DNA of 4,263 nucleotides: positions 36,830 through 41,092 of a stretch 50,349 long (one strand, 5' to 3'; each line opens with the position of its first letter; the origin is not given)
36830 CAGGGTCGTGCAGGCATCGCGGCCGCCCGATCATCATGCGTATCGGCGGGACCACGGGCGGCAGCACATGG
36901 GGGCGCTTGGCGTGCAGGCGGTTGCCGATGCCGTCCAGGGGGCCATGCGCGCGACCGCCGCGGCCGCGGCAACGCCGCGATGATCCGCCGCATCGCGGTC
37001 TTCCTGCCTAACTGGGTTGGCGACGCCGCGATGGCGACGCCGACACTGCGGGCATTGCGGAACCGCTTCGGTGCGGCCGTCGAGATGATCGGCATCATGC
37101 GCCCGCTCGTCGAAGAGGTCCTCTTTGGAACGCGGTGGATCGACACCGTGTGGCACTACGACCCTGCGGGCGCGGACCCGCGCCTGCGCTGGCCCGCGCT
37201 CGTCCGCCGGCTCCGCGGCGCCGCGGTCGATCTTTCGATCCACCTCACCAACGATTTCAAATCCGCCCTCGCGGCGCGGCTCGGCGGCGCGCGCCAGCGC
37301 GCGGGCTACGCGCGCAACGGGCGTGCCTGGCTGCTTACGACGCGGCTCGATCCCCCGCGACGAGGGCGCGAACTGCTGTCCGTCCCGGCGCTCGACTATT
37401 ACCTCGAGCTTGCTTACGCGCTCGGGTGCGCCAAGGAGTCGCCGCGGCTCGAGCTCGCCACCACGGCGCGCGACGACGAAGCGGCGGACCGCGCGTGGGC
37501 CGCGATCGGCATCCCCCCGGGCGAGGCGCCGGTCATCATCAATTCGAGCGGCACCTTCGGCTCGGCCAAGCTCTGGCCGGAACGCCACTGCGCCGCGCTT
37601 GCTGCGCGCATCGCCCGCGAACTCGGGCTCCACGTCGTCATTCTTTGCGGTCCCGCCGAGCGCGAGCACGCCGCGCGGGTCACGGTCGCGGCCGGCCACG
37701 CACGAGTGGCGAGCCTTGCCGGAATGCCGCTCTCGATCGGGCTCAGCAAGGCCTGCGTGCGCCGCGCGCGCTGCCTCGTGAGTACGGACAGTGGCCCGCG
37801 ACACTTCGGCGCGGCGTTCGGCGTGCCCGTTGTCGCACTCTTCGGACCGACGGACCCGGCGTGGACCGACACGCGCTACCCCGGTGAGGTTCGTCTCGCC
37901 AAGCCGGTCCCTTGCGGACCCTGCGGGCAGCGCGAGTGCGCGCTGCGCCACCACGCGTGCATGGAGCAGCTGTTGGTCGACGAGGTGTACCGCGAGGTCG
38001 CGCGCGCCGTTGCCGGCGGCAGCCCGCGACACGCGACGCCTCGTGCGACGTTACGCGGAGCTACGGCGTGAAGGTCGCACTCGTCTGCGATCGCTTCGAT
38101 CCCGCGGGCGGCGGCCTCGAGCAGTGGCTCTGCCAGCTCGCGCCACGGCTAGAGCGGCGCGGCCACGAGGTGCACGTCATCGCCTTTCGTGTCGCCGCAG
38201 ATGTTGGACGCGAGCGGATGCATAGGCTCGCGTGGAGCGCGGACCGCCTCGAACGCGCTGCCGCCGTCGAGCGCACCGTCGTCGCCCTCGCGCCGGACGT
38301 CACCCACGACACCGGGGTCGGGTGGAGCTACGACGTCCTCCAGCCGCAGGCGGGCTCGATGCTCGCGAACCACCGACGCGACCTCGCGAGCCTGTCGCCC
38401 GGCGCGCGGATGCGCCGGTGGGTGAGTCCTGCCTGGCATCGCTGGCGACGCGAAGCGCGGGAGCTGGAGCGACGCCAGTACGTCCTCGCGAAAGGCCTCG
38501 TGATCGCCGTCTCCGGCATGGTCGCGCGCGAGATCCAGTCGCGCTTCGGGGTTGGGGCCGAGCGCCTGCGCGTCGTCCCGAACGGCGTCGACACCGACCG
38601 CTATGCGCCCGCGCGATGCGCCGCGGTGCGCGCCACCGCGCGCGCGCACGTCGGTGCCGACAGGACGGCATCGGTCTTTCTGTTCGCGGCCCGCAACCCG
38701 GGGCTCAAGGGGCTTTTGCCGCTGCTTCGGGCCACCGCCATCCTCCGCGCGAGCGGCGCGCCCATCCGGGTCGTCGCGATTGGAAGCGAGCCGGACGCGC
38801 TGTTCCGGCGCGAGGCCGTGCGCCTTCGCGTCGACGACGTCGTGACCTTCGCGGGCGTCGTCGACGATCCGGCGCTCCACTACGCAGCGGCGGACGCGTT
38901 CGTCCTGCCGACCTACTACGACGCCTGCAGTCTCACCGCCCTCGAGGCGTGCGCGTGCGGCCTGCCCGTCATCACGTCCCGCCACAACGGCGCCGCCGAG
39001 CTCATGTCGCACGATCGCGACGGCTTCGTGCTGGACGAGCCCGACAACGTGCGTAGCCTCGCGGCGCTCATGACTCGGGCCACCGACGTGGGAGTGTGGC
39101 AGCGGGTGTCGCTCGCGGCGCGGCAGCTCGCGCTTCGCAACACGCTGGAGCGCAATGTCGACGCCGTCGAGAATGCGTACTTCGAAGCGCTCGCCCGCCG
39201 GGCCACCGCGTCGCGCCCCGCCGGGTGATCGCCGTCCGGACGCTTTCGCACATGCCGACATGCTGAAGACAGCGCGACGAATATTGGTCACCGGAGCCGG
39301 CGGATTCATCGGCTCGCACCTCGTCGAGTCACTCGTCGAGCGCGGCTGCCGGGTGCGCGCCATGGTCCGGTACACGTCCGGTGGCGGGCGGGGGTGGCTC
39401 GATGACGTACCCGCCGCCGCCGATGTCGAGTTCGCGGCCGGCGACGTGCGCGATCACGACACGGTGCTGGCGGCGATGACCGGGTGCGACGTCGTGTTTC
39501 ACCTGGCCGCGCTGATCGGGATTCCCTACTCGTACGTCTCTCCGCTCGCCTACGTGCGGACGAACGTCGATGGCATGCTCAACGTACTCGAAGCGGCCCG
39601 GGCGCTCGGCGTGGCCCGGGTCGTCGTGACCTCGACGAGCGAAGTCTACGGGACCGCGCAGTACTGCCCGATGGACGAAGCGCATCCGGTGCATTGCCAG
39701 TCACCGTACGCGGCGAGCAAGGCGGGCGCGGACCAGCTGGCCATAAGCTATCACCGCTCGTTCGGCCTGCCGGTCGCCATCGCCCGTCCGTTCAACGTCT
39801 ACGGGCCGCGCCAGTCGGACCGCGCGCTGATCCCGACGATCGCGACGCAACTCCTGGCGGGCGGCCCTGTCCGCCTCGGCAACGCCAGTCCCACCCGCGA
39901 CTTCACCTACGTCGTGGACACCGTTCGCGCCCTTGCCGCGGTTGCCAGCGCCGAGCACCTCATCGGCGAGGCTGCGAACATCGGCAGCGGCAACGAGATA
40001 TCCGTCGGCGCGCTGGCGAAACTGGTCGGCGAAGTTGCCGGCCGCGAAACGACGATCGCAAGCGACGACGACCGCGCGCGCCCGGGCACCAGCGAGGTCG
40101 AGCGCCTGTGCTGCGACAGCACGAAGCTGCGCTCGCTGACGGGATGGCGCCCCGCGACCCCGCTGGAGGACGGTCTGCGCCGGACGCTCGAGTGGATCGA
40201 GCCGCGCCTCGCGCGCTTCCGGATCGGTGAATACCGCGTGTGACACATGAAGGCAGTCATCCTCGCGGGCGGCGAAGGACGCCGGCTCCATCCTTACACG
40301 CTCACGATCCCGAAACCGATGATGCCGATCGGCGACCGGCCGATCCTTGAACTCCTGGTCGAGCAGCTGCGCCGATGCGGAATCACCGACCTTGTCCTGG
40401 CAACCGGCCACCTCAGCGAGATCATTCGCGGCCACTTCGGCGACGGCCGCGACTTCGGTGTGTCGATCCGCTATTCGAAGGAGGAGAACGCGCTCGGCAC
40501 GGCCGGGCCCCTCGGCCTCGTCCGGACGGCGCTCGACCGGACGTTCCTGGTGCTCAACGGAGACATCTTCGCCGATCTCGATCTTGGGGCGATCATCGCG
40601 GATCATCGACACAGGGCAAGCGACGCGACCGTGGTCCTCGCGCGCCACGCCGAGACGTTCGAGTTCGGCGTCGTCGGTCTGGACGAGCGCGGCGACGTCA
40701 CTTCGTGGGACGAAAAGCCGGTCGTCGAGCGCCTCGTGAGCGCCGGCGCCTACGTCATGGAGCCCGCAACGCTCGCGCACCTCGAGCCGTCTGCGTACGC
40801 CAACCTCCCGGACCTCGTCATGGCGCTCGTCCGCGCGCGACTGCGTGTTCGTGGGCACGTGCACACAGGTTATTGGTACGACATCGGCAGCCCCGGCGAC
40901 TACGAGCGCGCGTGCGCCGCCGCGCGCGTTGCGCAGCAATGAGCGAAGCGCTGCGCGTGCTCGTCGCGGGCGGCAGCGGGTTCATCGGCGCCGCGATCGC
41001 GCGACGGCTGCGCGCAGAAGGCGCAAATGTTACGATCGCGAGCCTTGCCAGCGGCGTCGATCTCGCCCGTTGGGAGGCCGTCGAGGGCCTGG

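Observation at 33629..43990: GC-rich ~10-kb island encoding a translationally coupled, inner-core-like glycan assembly operon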

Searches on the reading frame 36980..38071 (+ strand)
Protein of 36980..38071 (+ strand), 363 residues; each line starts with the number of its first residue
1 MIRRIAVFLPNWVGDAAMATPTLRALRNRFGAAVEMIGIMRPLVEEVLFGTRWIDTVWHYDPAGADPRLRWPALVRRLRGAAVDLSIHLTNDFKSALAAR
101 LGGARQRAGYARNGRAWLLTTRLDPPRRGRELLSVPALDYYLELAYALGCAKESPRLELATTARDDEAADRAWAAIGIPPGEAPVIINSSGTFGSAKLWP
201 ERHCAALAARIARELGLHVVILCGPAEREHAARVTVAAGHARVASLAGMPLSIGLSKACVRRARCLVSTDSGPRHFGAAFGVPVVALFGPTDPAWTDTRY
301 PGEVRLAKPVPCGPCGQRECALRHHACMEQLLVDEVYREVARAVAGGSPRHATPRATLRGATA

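Call 6: search_protein_families(library=pfam, proteins=[window:36980-38071:+], max_evalue=0.01)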
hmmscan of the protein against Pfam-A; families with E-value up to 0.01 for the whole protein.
window:36980-38071:+ (363 aa): 1 family
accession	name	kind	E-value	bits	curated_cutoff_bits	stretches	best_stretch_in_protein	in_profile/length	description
PF01075.23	Glyco_transf_9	-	6.7e-30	104.6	22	1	73-323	3-244/247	Glycosyltransferase family 9 (heptosyltransferase)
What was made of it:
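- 36980..38071 (+): G3, second GT9; ATGA junction with G2. PF01075 at 105 bits (call 6).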

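Call 7: search_protein_families(library=ncbifam, proteins=[window:36980-38071:+], max_evalue=0.01)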
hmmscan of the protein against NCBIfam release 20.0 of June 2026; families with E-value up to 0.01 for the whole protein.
window:36980-38071:+ (363 aa): 6 families
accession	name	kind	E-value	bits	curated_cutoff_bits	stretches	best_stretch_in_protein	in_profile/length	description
TIGR02195.1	heptsyl_trn_II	equivalog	2.5e-33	115.7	134.6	1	4-341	1-335/339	lipopolysaccharide heptosyltransferase II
TIGR02201.1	heptsyl_trn_III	equivalog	4.1e-18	65.5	170.2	1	11-293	8-291/344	putative lipopolysaccharide heptosyltransferase III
NF008162.0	PRK10916.1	equivalog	7e-18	64.9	569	1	4-296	2-295/348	ADP-heptose--LPS heptosyltransferase RfaF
TIGR02193.1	heptsyl_trn_I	equivalog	2.8e-13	49.8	185.3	1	64-300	67-293/320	lipopolysaccharide heptosyltransferase I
NF007742.0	PRK10422.1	equivalog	6.6e-11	41.6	467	1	4-293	7-293/352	lipopolysaccharide core heptosyltransferase RfaQ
NF008204.0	PRK10964.1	equivalog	1.4e-09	37.6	437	1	192-294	187-285/322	lipopolysaccharide heptosyltransferase RfaC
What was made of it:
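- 36980..38071 (+): Best NCBIfam match is HepII TIGR02195 at 116 against a cut-off of 135 (call 7).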

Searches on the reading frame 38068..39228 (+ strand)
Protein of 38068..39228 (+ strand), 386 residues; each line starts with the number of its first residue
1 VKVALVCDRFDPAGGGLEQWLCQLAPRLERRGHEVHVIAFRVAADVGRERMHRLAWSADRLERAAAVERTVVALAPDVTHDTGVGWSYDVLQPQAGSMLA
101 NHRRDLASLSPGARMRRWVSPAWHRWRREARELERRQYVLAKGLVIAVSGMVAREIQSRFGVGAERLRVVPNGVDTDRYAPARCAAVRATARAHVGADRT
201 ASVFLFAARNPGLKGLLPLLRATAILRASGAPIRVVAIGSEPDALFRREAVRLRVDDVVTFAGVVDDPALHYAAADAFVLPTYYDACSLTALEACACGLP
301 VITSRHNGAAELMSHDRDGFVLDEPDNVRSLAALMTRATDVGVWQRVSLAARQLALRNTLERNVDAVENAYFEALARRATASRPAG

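Call 6: search_protein_families(library=pfam, proteins=[window:38068-39228:+], max_evalue=0.01)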
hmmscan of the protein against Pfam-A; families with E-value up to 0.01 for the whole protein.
window:38068-39228:+ (386 aa): 5 families
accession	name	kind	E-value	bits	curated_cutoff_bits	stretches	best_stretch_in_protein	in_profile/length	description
PF13692.12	Glyco_trans_1_4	-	5.9e-24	85.4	27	1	203-337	3-138/142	Glycosyl transferases group 1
PF00534.26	Glycos_transf_1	-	5.4e-23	81.8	26.4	1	190-338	4-155/172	Glycosyl transferases group 1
PF13439.12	Glyco_transf_4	-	6.4e-18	65.8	28.5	1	15-178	2-170/170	Glycosyltransferase Family 4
PF20706.3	GT4-conflict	-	4.1e-09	36.3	26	1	5-339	2-340/385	Family 4 Glycosyltransferase in conflict systems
PF13524.12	Glyco_trans_1_2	-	0.0021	18.5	25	1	285-336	61-112/144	Glycosyl transferase-like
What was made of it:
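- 38068..39228 (+): G4, GT4 retaining-type glycosyltransferase; GTGA junction with G3. PF13692, PF00534 and PF13439 (call 6).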

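Call 7: search_protein_families(library=ncbifam, proteins=[window:38068-39228:+], max_evalue=0.01)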
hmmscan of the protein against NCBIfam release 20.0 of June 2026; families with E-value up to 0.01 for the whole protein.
window:38068-39228:+ (386 aa): 36 families (the best 25 are shown)
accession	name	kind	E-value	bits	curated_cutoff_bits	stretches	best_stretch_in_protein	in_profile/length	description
TIGR03088.1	stp2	hypoth_equivalog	2e-23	83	409.05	1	145-357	140-355/374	TIGR03088 family PEP-CTERM/XrtA system glycosyltransferase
TIGR03449.1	mycothiol_MshA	equivalog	1.3e-22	80.3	462.5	1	129-375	152-404/406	D-inositol-3-phosphate glycosyltransferase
TIGR03999.1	thiol_BshA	equivalog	7.4e-21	74.5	273.7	1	144-374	147-373/375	N-acetyl-alpha-D-glucosaminyl L-malate synthase BshA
NF041876.1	EPS_EpsE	equivalog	1.5e-19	70.5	400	1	147-355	167-376/389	exopolysaccharide biosynthesis GT4 family glycosyltransferase EpsE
TIGR04047.1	MSMEG_0565_glyc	hypoth_equivalog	4.5e-19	68.8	259.85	1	3-365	2-365/373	MSMEG_0565 family glycosyltransferase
TIGR02149.1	glgA_Coryne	subfamily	9.8e-19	67.7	302.4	1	139-340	142-350/391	glycogen synthase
NF038295.1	EPS_HpsP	equivalog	2.7e-14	53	550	1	146-357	158-369/388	hormogonium polysaccharide biosynthesis glycosyltransferase HpsP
TIGR04157.1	glyco_rSAM_CFB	subfamily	1.3e-13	50.8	400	1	142-320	170-346/406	TIGR04157 family glycosyltransferase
TIGR04063.1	stp3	hypoth_equivalog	2e-13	50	442.05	1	129-373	146-394/397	TIGR04063 family PEP-CTERM/XrtA system glycosyltransferase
NF012028.0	PRK15484.1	subfamily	1.2e-12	47.7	618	1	165-360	161-363/380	lipopolysaccharide N-acetylglucosaminyltransferase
NF053787.1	GlcN_PG_synth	equivalog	4.6e-12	45.5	480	1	144-343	146-328/361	N-acetylglucosaminyl phosphatidylglycerol synthase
NF047684.1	TeichurnBiosyTuaC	equivalog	2.7e-11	43.1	550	1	139-371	162-380/391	teichuronic acid biosynthesis protein TuaC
TIGR02470.1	sucr_synth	equivalog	4e-09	35.2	810.4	1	277-351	646-724/784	sucrose synthase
TIGR02472.1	sucr_P_syn_N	equivalog_domain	5.2e-09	35.4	576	1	277-350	343-416/439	sucrose-phosphate synthase, putative, glycosyltransferase domain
NF041010.1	glycosy_Agl16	equivalog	1.2e-08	34.3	575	1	139-332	131-312/352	glycosylation protein Agl16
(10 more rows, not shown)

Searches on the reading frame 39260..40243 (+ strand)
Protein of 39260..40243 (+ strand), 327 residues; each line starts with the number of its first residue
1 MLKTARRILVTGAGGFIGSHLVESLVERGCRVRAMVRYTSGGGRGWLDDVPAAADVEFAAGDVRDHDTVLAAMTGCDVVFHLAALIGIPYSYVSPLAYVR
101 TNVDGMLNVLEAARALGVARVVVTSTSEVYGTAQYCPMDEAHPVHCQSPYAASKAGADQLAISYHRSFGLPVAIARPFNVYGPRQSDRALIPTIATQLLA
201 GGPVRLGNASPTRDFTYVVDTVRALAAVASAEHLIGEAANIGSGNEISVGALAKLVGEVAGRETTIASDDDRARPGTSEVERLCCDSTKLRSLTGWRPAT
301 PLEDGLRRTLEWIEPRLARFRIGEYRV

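Call 6: search_protein_families(library=pfam, proteins=[window:39260-40243:+], max_evalue=0.01)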
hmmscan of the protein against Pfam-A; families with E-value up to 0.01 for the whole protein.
window:39260-40243:+ (327 aa): 9 families
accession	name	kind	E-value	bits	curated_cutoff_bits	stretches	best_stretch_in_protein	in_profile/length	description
PF16363.11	GDP_Man_Dehyd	-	5.1e-69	233.7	27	1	9-309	1-332/332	GDP-mannose 4,6 dehydratase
PF01370.27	Epimerase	-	1e-58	199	20.9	1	8-242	1-240/240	NAD dependent epimerase/dehydratase family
PF01073.25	3Beta_HSD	-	6.4e-24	84.9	22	1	9-224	1-224/280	3-beta hydroxysteroid dehydrogenase/isomerase family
PF02719.21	Polysacc_synt_2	-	9.3e-21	74.7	20.2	1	8-286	1-276/293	Polysaccharide biosynthesis protein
PF13460.12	NAD_binding_10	-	1.2e-16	61.5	27.2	1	12-160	1-130/184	NAD(P)H-binding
PF07993.18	NAD_binding_4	-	6.8e-16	58.6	20.1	1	10-185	1-210/258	Male sterility protein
PF05368.20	NmrA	-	4.8e-11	43.2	27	1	6-125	3-106/298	NmrA-like family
PF04321.23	RmlD_sub_bind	-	6.1e-09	35.8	27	1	7-183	2-154/287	RmlD substrate binding domain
PF00106.31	adh_short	-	5.9e-08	32.9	26.6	1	8-76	3-71/195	short chain dehydrogenase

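Call 7: search_protein_families(library=ncbifam, proteins=[window:39260-40243:+], max_evalue=0.01)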
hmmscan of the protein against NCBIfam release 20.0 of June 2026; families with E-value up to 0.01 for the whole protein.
window:39260-40243:+ (327 aa): 45 families (the best 25 are shown)
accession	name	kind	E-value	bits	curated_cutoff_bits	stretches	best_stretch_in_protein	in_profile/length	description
TIGR04180.1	EDH_00030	hypoth_equivalog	2.1e-129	430.8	475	1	8-299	1-295/297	NAD-dependent 4,6-dehydratase LegB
TIGR01181.1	dTDP_gluc_dehyt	equivalog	2.3e-54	184.6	365.1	1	7-313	1-311/321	dTDP-glucose 4,6-dehydratase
TIGR01179.1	galE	equivalog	1.9e-38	132.1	262.3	2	7-187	1-183/332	UDP-glucose 4-epimerase GalE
NF007582.0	PRK10217.1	equivalog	3.8e-35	121.6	698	1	6-313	2-331/355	dTDP-glucose 4,6-dehydratase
NF007490.0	PRK10084.1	subfamily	1.7e-32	112.8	649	1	7-313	2-334/361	dTDP-glucose 4,6-dehydratase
TIGR03466.1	HpnA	hypoth_equivalog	1.5e-30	106.3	367.65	1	7-186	2-176/327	hopanoid-associated sugar epimerase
NF011728.1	PRK15181.1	equivalog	1.1e-28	100.3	760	1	4-313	14-337/348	Vi polysaccharide biosynthesis UDP-N-acetylglucosaminuronic acid C-4 epimerase TviC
TIGR02622.1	CDP_4_6_dhtase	equivalog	2.1e-28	99.5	278.45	1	5-314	4-331/352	CDP-glucose 4,6-dehydratase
NF042422.1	oxyalk_red_OleD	equivalog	1.6e-27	96.8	580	1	7-251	2-235/329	2-alkyl-3-oxoalkanoate reductase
NF042423.1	oxyalk_red_Shew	equivalog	5e-27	94.8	580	1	4-237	7-227/331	2-alkyl-3-oxoalkanoate reductase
NF052578.1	StrlDmthSdmBMthl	equivalog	9.7e-22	78.1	600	1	8-261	3-246/328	sterol demethylase protein SdmB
NF047922.1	GDPFucSynFcl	equivalog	5.5e-21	75.3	500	1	6-312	3-300/308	GDP-L-fucose synthase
TIGR01472.1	gmd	equivalog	1.1e-19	70.9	415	1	8-233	3-243/342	GDP-mannose 4,6-dehydratase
TIGR03589.1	PseB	equivalog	4e-18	65.4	407.75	1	6-128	5-127/324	UDP-N-acetylglucosamine 4,6-dehydratase (inverting)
NF007956.0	PRK10675.1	subfamily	7.6e-18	64.7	394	1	7-186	2-186/338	UDP-glucose 4-epimerase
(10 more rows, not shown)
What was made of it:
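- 39260..40243 (+): G5, extended SDR, NDP-sugar 4,6-dehydratase type. TIGR04180 (LegB) at 431 against a cut-off of 475 (calls 6, 7).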

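Call 47: search_solved_structures(query=window:39260-40243:+, max_evalue=1e-10)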
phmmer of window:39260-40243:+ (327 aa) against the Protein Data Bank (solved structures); distinct sequences matched with E-value up to 1e-10: 133 (the best 60 are shown).
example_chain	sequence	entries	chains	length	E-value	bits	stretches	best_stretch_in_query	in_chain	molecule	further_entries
1r66_A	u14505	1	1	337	8.3e-45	156.7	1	7-314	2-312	TDP-glucose-4,6-dehydratase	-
1r6d_A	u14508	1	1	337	1.4e-44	156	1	7-314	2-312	TDP-glucose-4,6-dehydratase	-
7ys8_A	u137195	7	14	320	9.2e-40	140.1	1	7-314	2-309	UDP-glucose 4-epimerase | UDP-glucose 4-epimerase along with EC 5.1.3.2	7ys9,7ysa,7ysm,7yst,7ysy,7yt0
8shh_A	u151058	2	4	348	9.7e-40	140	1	6-314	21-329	dTDP-glucose 4,6-dehydratase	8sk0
6wjb_A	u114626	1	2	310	3.4e-39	138.2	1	4-308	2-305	NAD-dependent epimerase/dehydratase family protein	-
3vps_A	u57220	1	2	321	7.2e-39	137.2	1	6-316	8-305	NAD-dependent epimerase/dehydratase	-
6wj9_A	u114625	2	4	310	1.7e-38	136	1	4-308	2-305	NAD-dependent epimerase/dehydratase family protein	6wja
6dnt_A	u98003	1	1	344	3.5e-37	131.6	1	6-313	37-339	NAD-dependent epimerase/dehydratase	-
3icp_A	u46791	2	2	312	3.6e-37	131.6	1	7-313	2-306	NAD-dependent epimerase/dehydratase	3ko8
6zl6_A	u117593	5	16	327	3.6e-37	131.6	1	7-314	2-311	Epimerase domain-containing protein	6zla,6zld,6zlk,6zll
6zlj_A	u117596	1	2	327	1.3e-36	129.7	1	7-314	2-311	Epimerase domain-containing protein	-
4lk3_A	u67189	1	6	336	2e-36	129.2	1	3-317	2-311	UDP-glucuronic acid decarboxylase 1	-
6kv9_A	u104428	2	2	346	4.3e-36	128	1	8-317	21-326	MoeE5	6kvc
4gll_A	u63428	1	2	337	5.5e-36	127.7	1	3-317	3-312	UDP-glucuronic acid decarboxylase 1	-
2b69_A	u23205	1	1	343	7e-36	127.3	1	3-316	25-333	UDP-glucuronate decarboxylase 1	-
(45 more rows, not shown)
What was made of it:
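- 39260..40243 (+): Best PDB match is dTDP-glucose 4,6-dehydratase 1r66 (call 47).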

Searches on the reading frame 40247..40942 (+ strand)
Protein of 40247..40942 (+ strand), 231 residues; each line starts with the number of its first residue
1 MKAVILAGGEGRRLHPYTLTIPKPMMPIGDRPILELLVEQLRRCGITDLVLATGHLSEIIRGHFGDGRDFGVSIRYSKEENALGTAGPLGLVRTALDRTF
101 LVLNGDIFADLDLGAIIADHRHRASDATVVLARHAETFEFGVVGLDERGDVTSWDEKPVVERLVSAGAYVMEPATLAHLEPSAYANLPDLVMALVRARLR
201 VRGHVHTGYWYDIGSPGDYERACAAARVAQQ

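Call 6: search_protein_families(library=pfam, proteins=[window:40247-40942:+], max_evalue=0.01)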
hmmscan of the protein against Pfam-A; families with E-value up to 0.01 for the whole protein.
window:40247-40942:+ (231 aa): 2 families
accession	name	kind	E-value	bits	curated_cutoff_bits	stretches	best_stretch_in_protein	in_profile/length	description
PF00483.29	NTP_transferase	-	2.8e-41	142.1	21.2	1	2-224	1-240/245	Nucleotidyl transferase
PF12804.13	NTP_transf_3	-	2.9e-11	44.2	27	1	3-137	1-126/160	MobA-like NTP transferase domain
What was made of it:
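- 40247..40942 (+): G6, sugar-1-phosphate nucleotidylyltransferase. PF00483 at 142 bits (call 6).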

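Call 7: search_protein_families(library=ncbifam, proteins=[window:40247-40942:+], max_evalue=0.01)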
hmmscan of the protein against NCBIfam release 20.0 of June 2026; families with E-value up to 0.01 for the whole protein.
window:40247-40942:+ (231 aa): 35 families (the best 25 are shown)
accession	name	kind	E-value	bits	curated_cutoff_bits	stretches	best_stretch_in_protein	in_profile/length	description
NF052502.1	man1P_GTase_Rv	exception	2.8e-49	167.8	440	1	2-224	2-228/352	mannose-1-phosphate guanylyltransferase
NF045761.1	NAMPUrTaseMurU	equivalog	8.3e-43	146.8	250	1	1-217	1-218/226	N-acetylmuramate alpha-1-phosphate uridylyltransferase MurU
TIGR03992.1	Arch_glmU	subfamily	2.9e-40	138.4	292.1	1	1-219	1-220/393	bifunctional sugar-1-phosphate nucleotidylyltransferase/acetyltransferase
NF041313.1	UDPGP_AglF_Halo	equivalog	2.2e-33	115.6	400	1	1-222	1-230/234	UTP--glucose-1-phosphate uridylyltransferase AglF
NF049965.1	GlMnHpPGnyltfHddC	equivalog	1.2e-31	110.1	300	1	1-223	1-218/221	D-glycero-D-manno-heptose 1-phosphate guanosyltransferase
TIGR01208.1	rmlA_long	equivalog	1.4e-28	99.8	320.25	1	2-219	1-227/353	glucose-1-phosphate thymidylyltransferase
TIGR02623.1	G1P_cyt_trans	equivalog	2.2e-22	79.8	300.25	2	1-64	1-64/255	glucose-1-phosphate cytidylyltransferase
NF041173.1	Sug_nt_acttase_Thmprot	equivalog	3.6e-21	75.6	600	1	1-218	1-219/405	bifunctional sugar-1-phosphate nucleotidylyltransferase/acetyltransferase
TIGR01207.1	rmlA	equivalog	4.1e-21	75.3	360.65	1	2-170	1-174/286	glucose-1-phosphate thymidylyltransferase RfbA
NF012024.0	PRK15480.1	equivalog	1.5e-17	63.7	588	1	2-162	5-168/292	glucose-1-phosphate thymidylyltransferase RfbA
TIGR02091.1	glgC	equivalog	1.6e-15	57.1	424.9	1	2-215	2-248/364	glucose-1-phosphate adenylyltransferase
TIGR01099.1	galU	equivalog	6e-14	52.3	326.8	1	1-83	2-84/261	UTP--glucose-1-phosphate uridylyltransferase GalU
NF010935.0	PRK14355.1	equivalog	3.7e-13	48.9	718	1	2-156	5-157/459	bifunctional UDP-N-acetylglucosamine diphosphorylase/glucosamine-1-phosphate N-acetyltransferase GlmU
NF002772.0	PRK02862.1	equivalog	7.5e-13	48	537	1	98-163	117-184/429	glucose-1-phosphate adenylyltransferase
NF003670.0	PRK05293.1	equivalog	1.7e-12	47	470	2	100-215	121-247/382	glucose-1-phosphate adenylyltransferase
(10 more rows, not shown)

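Call 48: search_solved_structures(query=window:40247-40942:+, max_evalue=1e-10)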
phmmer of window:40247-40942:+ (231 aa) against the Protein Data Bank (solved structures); distinct sequences matched with E-value up to 1e-10: 37.
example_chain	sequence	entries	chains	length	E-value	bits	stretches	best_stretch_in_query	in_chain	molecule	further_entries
8x7s_B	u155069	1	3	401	9.1e-35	123.6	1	1-223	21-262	UTP--glucose-1-phosphate uridylyltransferase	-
7d72_K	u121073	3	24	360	9.8e-34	120.2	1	1-220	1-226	Mannose-1-phosphate guanyltransferase beta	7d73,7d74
7whr_B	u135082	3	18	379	2.2e-30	109.2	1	1-219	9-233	Nucleotidyl transferase family protein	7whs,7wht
7x8j_A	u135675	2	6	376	8.9e-30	107.2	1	1-220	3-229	Mannose-1-phosphate guanylyltransferase 1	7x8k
8yre_D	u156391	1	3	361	9.5e-30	107.1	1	1-220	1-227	Mannose-1-phosphate guanylyltransferase 1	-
4y7t_A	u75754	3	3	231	4.1e-28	101.8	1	1-215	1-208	Nucleotidyl transferase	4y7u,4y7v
8hhd_A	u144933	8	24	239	2.6e-24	89.3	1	1-221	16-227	Nucleotidyl transferase | N-acetylmuramate alpha-1-phosphate uridylyltransferase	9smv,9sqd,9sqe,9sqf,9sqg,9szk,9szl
3hl3_A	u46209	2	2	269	6.7e-24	88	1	1-227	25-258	Glucose-1-phosphate thymidylyltransferase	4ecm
3pkq_A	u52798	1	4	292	5.1e-19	72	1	2-214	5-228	Glucose-1-phosphate thymidylyltransferase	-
3pkp_A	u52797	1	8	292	6.1e-19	71.8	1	2-214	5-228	Glucose-1-phosphate thymidylyltransferase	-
1h5s_D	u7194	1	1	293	1.4e-18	70.6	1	2-214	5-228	Glucose-1-phosphate thymidylyltransferase 1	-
1mp3_A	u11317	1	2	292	1.6e-18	70.4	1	2-214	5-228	GLUCOSE-1-PHOSPHATE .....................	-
1iim_A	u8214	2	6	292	1.8e-18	70.2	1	2-214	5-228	glucose-1-phosphate thymidylyltransferase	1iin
1h5r_A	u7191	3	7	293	2.8e-18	69.6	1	2-215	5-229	GLUCOSE-1-PHOSPHATE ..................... | Glucose-1-phosphate thymidylyltransferase 1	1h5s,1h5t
1h5s_A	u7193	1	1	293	3e-18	69.5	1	2-214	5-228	Glucose-1-phosphate thymidylyltransferase 1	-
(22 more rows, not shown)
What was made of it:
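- Tried and rejected: Naming the 6-deoxy sugar: G5 and G6 match generic dTDP-, UDP- and GDP-sugar enzymes about equally well (calls 47, 48).
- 40247..40942 (+): Best PDB relatives are UTP-glucose-1-P and GDP-mannose pyrophosphorylases (call 48).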
